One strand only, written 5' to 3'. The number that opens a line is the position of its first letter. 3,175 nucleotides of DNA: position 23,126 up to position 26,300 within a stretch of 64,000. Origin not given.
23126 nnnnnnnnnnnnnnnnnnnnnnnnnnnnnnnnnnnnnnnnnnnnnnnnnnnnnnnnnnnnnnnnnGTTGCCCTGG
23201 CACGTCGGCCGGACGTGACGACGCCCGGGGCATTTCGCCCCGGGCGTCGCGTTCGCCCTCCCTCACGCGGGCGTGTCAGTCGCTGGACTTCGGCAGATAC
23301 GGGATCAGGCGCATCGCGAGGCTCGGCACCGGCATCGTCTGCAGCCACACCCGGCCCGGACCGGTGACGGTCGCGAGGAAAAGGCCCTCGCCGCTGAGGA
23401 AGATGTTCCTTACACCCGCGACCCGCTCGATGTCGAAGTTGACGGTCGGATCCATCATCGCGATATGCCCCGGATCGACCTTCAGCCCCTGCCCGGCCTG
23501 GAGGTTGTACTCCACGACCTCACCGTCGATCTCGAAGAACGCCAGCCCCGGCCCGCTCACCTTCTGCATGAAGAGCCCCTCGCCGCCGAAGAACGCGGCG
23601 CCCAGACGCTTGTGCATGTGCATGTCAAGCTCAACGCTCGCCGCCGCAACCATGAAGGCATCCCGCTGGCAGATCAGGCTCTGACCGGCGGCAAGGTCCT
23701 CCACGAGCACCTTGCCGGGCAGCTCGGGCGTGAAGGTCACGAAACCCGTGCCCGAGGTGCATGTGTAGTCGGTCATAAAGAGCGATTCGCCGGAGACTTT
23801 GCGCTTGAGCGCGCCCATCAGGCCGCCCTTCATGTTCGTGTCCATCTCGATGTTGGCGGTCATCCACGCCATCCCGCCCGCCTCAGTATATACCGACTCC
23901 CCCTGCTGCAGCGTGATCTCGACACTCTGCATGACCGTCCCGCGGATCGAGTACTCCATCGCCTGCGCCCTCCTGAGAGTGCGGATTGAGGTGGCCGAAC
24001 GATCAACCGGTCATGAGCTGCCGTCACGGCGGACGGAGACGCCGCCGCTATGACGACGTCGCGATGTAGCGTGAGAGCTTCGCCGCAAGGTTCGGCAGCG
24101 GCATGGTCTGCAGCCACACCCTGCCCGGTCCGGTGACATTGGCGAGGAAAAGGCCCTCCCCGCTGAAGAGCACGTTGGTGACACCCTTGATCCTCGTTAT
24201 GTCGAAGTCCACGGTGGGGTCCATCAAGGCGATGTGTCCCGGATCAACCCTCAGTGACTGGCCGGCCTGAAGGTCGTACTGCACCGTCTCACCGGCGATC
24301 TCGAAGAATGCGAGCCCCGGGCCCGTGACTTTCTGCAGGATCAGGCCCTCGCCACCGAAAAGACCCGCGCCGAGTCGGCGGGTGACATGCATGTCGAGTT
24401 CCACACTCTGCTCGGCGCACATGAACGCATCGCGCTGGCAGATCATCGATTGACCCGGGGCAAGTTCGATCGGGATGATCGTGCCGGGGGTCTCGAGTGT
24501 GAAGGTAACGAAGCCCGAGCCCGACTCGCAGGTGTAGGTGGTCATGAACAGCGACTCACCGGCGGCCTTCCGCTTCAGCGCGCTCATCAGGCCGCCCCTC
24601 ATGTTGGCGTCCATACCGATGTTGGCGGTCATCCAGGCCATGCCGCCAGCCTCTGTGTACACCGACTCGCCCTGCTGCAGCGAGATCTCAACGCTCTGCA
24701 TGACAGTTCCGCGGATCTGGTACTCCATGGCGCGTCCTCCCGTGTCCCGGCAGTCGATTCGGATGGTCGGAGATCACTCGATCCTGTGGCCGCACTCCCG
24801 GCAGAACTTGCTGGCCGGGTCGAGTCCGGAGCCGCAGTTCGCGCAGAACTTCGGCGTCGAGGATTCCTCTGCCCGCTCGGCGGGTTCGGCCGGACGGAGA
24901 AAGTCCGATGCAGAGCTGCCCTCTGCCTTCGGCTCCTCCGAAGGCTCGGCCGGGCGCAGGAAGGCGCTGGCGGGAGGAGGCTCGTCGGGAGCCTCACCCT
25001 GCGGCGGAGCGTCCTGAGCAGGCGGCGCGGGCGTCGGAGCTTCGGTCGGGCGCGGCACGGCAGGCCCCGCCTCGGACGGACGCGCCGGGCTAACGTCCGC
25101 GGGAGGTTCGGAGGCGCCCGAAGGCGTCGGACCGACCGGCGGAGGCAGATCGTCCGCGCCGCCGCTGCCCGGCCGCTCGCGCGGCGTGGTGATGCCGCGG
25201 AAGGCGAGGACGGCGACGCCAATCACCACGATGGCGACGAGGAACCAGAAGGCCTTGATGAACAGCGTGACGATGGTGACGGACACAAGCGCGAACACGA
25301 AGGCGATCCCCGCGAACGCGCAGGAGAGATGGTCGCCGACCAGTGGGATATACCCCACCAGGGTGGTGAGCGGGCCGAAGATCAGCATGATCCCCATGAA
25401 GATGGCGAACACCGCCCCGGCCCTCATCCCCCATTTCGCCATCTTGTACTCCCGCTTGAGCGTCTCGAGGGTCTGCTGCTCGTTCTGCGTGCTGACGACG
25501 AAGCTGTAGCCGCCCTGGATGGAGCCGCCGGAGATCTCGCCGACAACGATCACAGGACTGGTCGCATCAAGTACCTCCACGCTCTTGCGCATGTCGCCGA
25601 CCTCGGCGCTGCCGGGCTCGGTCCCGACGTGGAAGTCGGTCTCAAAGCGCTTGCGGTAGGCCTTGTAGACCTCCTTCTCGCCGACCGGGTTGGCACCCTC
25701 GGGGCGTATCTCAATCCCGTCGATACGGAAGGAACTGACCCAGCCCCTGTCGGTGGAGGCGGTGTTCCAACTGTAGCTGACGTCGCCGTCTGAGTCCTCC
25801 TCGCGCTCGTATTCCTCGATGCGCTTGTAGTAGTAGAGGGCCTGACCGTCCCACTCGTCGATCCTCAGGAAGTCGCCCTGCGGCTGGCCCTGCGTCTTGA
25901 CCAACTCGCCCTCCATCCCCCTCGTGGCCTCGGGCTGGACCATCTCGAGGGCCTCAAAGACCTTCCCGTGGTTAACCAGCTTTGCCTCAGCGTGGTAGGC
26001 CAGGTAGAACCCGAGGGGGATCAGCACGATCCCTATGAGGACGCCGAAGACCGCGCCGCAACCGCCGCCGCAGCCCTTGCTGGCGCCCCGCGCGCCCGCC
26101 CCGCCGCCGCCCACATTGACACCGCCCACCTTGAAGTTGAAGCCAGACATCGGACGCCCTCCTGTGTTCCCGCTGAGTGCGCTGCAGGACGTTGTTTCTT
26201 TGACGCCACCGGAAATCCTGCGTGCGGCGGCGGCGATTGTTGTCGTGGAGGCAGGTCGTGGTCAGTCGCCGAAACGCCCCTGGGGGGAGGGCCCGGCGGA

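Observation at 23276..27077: Operon of a TMEM43/DUF1625-like zinc-ribbon membrane protein followed by two tandem AIM24/DUF124 paralogs, downstream of an HD phosphohydrolase and a second lgt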

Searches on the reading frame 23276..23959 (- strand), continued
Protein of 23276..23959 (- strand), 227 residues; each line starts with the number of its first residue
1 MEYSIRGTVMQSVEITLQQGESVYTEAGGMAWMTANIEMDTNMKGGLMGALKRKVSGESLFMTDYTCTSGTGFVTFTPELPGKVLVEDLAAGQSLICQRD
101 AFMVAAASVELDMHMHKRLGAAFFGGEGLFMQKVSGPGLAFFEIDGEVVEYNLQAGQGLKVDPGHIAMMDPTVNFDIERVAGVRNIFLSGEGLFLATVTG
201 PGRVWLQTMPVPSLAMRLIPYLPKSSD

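Call 70: find_encoding_contigs(protein=P0109, flank=5000, max_places=1)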
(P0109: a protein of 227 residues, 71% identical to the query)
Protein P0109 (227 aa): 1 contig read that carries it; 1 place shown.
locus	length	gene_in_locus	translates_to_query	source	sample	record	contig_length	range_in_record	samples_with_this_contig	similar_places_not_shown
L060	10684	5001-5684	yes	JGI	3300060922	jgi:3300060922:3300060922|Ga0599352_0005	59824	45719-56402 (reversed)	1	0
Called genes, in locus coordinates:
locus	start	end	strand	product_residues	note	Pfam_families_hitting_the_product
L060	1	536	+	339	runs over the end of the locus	PF01032:FecCD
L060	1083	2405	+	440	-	PF01041:DegT_DnrJ_EryC1, PF00266:Aminotran_5 (weak)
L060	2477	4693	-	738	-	-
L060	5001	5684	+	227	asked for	PF01987:AIM24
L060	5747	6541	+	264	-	PF01261:AP_endonuc_2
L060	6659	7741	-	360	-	PF00180:Iso_dh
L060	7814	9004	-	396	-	PF00155:Aminotran_1_2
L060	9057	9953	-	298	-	PF00515:TPR_1 (faint), PF07719:TPR_2 (faint), PF13181:TPR_8 (faint), PF13371:TPR_9 (faint), PF12895:ANAPC3 (faint), PF14559:TPR_19 (faint)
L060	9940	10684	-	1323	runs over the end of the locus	PF20703:nSTAND1, PF02985:HEAT (faint), PF03130:HEAT_PBS (faint), PF13646:HEAT_2, PF13570:Beta-prop_ACSF4, PF13360:PQQ_2, PF13360:PQQ_2, PF13570:Beta-prop_ACSF4, +4 more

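Call 71: find_encoding_contigs(protein=P0081, flank=5000, max_places=1)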
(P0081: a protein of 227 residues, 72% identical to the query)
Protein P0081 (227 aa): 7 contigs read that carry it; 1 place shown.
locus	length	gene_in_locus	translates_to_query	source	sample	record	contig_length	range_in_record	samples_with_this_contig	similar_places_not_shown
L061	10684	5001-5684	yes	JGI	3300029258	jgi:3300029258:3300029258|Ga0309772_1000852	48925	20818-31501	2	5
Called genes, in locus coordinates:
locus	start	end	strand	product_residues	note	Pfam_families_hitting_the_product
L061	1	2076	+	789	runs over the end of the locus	-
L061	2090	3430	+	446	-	PF03972:MmgE_PrpD_N, PF19305:MmgE_PrpD_C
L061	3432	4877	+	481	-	PF06253:MTTB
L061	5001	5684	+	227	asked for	PF01987:AIM24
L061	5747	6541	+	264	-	PF01261:AP_endonuc_2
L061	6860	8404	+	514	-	PF13360:PQQ_2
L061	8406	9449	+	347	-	PF01436:NHL (faint)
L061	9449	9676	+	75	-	-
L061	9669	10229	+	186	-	PF13183:Fer4_8 (faint), PF12838:Fer4_7 (faint), PF13187:Fer4_9 (faint), PF00037:Fer4 (weak), PF12797:Fer4_2 (faint), PF12837:Fer4_6 (weak), PF00037:Fer4 (weak), PF14697:Fer4_21 (weak), +1 more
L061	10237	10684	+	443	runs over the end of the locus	PF12801:Fer4_5, PF00037:Fer4 (faint), PF12838:Fer4_7 (faint), PF13237:Fer4_10 (faint), PF14697:Fer4_21 (faint), PF12801:Fer4_5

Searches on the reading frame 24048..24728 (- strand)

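Call 3: search_protein_families(library=pfam, proteins=[window:24048-24728:-], max_evalue=0.01)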
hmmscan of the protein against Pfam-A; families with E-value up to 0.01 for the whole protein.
window:24048-24728:- (226 aa): 2 families
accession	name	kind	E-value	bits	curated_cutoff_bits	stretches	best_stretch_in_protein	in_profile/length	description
PF01987.23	AIM24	-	4.9e-73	245.6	25.7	1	3-209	1-205/205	Mitochondrial biogenesis AIM24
PF11142.13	DUF2917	-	0.0096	15.6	25.5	0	17-35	39-57/59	Protein of unknown function (DUF2917)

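Call 4: search_protein_families(library=ncbifam, proteins=[window:24048-24728:-], max_evalue=0.01)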
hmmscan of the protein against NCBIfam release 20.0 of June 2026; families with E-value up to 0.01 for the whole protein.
window:24048-24728:- (226 aa): 1 family
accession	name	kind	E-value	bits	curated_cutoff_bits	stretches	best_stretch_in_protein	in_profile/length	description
TIGR00266.1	TIGR00266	hypoth_equivalog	5.4e-36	124.2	96.6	1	1-212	1-208/222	TIGR00266 family protein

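Call 8: search_protein_families(library=padloc, proteins=[window:24048-24728:-], max_evalue=0.1)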
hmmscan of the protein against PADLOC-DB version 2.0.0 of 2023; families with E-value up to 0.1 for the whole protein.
window:24048-24728:- (226 aa): 0 families

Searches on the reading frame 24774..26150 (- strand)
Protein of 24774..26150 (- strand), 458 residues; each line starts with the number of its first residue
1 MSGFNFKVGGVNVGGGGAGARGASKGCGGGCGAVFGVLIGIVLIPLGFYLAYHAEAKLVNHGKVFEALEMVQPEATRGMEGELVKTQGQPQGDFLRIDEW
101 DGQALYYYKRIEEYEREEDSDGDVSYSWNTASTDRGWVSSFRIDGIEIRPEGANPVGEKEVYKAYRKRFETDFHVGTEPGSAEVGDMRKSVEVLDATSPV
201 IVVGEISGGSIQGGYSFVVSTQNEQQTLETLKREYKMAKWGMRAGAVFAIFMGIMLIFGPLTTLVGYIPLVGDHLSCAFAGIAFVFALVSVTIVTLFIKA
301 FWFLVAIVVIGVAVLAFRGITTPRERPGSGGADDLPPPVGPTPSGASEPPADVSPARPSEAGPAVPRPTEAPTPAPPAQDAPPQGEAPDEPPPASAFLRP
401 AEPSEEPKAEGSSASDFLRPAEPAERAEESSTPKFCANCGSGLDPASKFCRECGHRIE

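Call 3: search_protein_families(library=pfam, proteins=[window:24774-26150:-], max_evalue=0.01)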
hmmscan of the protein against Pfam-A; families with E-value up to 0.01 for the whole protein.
window:24774-26150:- (458 aa): 4 families
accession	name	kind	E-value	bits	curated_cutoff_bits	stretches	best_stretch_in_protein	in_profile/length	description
PF07787.17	TMEM43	-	5.3e-14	52.6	23.3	1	173-303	112-246/250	Transmembrane protein 43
PF13240.11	Zn_Ribbon_1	-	3.3e-05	24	25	1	435-456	1-22/23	zinc-ribbon domain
PF12773.13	DZR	-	0.00049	20.6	27.3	1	434-454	25-45/45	Double zinc ribbon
PF13248.11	Zn_ribbon_3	-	0.0011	18.8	27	1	436-457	5-26/26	zinc-ribbon domain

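Call 4: search_protein_families(library=ncbifam, proteins=[window:24774-26150:-], max_evalue=0.01)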
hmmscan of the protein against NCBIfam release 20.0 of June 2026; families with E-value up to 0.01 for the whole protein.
window:24774-26150:- (458 aa): 0 families

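Call 8: search_protein_families(library=padloc, proteins=[window:24774-26150:-], max_evalue=0.1)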
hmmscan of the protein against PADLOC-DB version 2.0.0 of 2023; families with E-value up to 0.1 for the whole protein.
window:24774-26150:- (458 aa): 1 family
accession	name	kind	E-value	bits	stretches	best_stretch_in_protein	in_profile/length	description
PDLC04061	PD-T4-6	-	0.029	11.9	1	301-425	358-475/510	-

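Call 11: find_related_loci(query=A2, collection=genome_contigs, flank=8000)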
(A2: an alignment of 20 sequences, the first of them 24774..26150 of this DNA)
Query A2 (458 aa) in genome_contigs; peptide patterns used: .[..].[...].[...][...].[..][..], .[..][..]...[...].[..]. (x = any residue, [..] = any of these).
269 stretches matched a pattern; 19 encode a relative of the query (tblastn E <= 1e-3); 19 distinct loci.
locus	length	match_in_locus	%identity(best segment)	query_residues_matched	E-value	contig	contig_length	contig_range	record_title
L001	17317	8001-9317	62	1-457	2e-172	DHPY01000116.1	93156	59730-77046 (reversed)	MAG TPA_asm: Armatimonadetes bacterium UBA5352 UBA5352_contig_614, whole genome shotgun sequence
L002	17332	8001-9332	64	31-457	4e-170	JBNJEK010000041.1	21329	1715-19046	MAG: Armatimonadota bacterium isolate Y23_14dBSd3.bin.89 NODE_1490_length_21329_cov_7.169666, whole genome shotgun seque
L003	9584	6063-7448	61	1-457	2e-166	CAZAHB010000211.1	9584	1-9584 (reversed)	MAG TPA_asm: uncultured Armatimonadia bacterium isolate binchicken_co77_180 genome assembly, contig: NODE_8107_length_95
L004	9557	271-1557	56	1-458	9e-152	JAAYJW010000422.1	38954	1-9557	MAG: candidate division WS1 bacterium isolate AS10tlH2TH_342 247743_AS10, whole genome shotgun sequence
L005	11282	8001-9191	62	32-457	6e-145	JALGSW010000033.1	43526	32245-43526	MAG: Candidatus Zipacnadia bacterium isolate AB_3033_Bin_59 AB_3033_Bin_59_scaffold_1673, whole genome shotgun sequence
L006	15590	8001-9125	55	24-457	1e-131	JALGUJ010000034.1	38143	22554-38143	MAG: Candidatus Zipacnadia bacterium isolate Meg22_1214_Bin_167 Meg22_1214_Bin_167_scaffold_2322, whole genome shotgun s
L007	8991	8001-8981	58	1-324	5e-123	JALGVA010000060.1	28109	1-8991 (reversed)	MAG: Candidatus Zipacnadia bacterium isolate Meg22_1618_Bin_20 Meg22_1618_Bin_20_scaffold_1791, whole genome shotgun seq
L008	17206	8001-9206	58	1-457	3e-116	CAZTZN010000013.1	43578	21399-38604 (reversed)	MAG TPA_asm: uncultured Armatimonadia bacterium isolate SRP338002_co1_89 genome assembly, contig: NODE_792_length_43578_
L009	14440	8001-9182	45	8-455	1e-111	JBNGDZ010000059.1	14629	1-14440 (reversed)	MAG: Armatimonadota bacterium isolate E05-054 bin22.fa-59, whole genome shotgun sequence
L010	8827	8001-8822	57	31-306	3e-97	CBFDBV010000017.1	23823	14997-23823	MAG TPA_asm: uncultured bacterium isolate SRR26215678_binner123_Refined_74 genome assembly, contig: ERZ25073496.1713, wh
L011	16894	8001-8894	52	31-329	7e-90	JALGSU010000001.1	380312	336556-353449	MAG: Candidatus Zipacnadia bacterium isolate AB_3033_Bin_184 AB_3033_Bin_184_scaffold_120, whole genome shotgun sequence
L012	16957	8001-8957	42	3-329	4e-82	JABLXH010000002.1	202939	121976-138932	MAG: Armatimonadota bacterium isolate Ch33 contig2, whole genome shotgun sequence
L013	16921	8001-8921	41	15-324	4e-75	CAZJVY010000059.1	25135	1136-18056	MAG TPA_asm: uncultured Armatimonadia bacterium isolate SRP098346_co1_313 genome assembly, contig: NODE_1624_length_2513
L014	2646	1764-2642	46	12-308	4e-74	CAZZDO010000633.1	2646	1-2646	MAG TPA_asm: uncultured Armatimonadia bacterium isolate SRP098346_co1_170 genome assembly, contig: NODE_68040_length_264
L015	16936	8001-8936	45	17-329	1e-71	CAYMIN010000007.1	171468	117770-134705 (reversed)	MAG TPA_asm: uncultured Armatimonadia bacterium isolate binchicken_co334_45 genome assembly, contig: NODE_64_length_1714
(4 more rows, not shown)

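Call 35: search_solved_structures(query=A2, max_evalue=1)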
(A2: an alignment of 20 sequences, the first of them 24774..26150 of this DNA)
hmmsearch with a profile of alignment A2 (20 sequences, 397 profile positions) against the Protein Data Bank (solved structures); distinct sequences matched with E-value up to 1: 16.
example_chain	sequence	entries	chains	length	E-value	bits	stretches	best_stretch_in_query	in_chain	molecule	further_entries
9sfa_A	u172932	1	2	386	0.0038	19.4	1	362-396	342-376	Putative regulatory protein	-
30je_A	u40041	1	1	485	0.018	17.2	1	281-376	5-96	Envelope glycoprotein C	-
8rgz_A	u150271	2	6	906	0.085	14.9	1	296-370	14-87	Envelope glycoprotein B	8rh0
4wce_Z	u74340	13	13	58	0.11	14.6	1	371-394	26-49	50S ribosomal protein L32 | Large ribosomal subunit protein bL32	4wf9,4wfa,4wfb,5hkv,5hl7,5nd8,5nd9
7xo4_D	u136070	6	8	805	0.11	14.6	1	285-322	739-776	Angiotensin-converting enzyme 2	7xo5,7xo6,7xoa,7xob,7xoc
5li0_4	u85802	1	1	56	0.11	14.5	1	371-394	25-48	50S ribosomal protein L32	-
6xkw_Y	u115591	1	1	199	0.12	14.4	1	271-380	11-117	Cytochrome c-type cyt cy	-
7wsg_A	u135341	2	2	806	0.26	13.4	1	285-326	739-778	Angiotensin-converting enzyme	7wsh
3h0g_L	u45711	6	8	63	0.35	12.9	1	361-396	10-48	DNA-directed RNA polymerases I, II, and III subunit RPABC4 | RNA polymerase II subunit Rpb12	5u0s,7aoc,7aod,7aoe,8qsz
7kdd_A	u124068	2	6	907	0.4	12.7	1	262-344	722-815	Envelope glycoprotein B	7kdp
7muc_AF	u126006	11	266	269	0.49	12.4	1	298-357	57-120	DotF | IcmG (DotF)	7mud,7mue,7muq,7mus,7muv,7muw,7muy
8zya_D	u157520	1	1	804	0.56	12.2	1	285-322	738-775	Angiotensin-converting enzyme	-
7xby_A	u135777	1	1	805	0.72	11.9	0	285-322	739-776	Angiotensin-converting enzyme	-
6z9m_A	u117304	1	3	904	0.87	11.6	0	296-370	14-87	Envelope glycoprotein B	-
6c14_A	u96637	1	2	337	0.9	11.6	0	296-357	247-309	Protocadherin-15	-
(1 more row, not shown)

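Call 37: find_related_loci(query=A2, collection=metagenome_contigs, flank=7000)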
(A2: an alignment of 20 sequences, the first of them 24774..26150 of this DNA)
Query A2 (458 aa) in metagenome_contigs; peptide patterns used: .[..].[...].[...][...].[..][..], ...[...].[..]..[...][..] (x = any residue, [..] = any of these).
600 stretches matched a pattern (row limit reached: there are more); 17 encode a relative of the query (tblastn E <= 1e-3); 17 distinct loci.
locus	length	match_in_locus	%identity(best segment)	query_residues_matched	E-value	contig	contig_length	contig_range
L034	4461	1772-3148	63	1-458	0e+0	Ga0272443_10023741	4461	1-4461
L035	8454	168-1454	56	1-458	3e-152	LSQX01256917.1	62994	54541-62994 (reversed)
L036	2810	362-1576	48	1-455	7e-127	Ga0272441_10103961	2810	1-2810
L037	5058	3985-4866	51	33-326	4e-95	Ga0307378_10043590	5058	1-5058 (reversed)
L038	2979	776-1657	51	33-326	4e-97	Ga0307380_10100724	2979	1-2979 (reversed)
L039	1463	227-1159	50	4-327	2e-99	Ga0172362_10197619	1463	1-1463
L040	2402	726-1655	46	29-338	4e-92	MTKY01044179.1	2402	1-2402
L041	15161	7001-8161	36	16-458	1e-86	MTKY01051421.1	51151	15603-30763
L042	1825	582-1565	45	1-342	2e-89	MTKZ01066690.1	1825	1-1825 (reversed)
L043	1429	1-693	59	208-457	2e-75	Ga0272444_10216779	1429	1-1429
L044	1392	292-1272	41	4-336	3e-75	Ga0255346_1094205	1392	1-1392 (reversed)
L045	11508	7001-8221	36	33-457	2e-69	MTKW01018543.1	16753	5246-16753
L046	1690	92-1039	42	4-327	3e-72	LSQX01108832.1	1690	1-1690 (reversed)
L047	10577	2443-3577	40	31-458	3e-93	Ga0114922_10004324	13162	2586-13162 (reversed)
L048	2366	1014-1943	38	28-373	8e-66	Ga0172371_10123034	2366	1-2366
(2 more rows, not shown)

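Call 44: predict_structure(alignment_id=A2)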
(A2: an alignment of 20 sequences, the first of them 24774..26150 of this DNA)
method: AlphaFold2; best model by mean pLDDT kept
length: 458 residues; sequences in the alignment: 20
mean_pLDDT: 75.6   pTM: 0.56
mean pLDDT of the five models: 75.6, 74.6, 73.7, 71.8, 71.7
residues with pLDDT >= 90: 211; 70-90: 87; 50-70: 52; < 50: 108
segments of 3 or more residues with pLDDT < 50: 1-28, 329-336, 338-342, 344-347, 351-353, 355-359, 361-364, 378-382, 384-389, 393-403, 405-408, 410-422, 424-430
pLDDT, mean of each block of 10 residues (from residue 1): 37 39 46 85 92 90 95 93 96 96 97 95 95 97 96 96 94 82 94 98 95 93 97 94 91 88 74 70 79 70 70 84 56 43 48 46 46 50 45 44 45 40 41 81 88 88
secondary structure, 60 per line:
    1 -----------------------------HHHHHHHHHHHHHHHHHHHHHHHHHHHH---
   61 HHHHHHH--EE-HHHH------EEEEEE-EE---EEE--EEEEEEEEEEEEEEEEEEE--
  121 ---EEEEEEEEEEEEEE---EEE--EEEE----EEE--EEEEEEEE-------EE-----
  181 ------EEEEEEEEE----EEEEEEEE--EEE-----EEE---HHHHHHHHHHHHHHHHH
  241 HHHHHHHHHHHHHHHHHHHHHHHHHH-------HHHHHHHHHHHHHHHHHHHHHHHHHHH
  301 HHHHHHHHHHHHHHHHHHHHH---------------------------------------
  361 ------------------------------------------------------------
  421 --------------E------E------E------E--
elements in order: H30-57 H61-67 H73-76 E83-88 E95-97 E100-118 E124-137 E141-143 E146-149 E154-156 E159-166 E187-195 E200-207 E210-212 E218-220 H224-266 H274-321
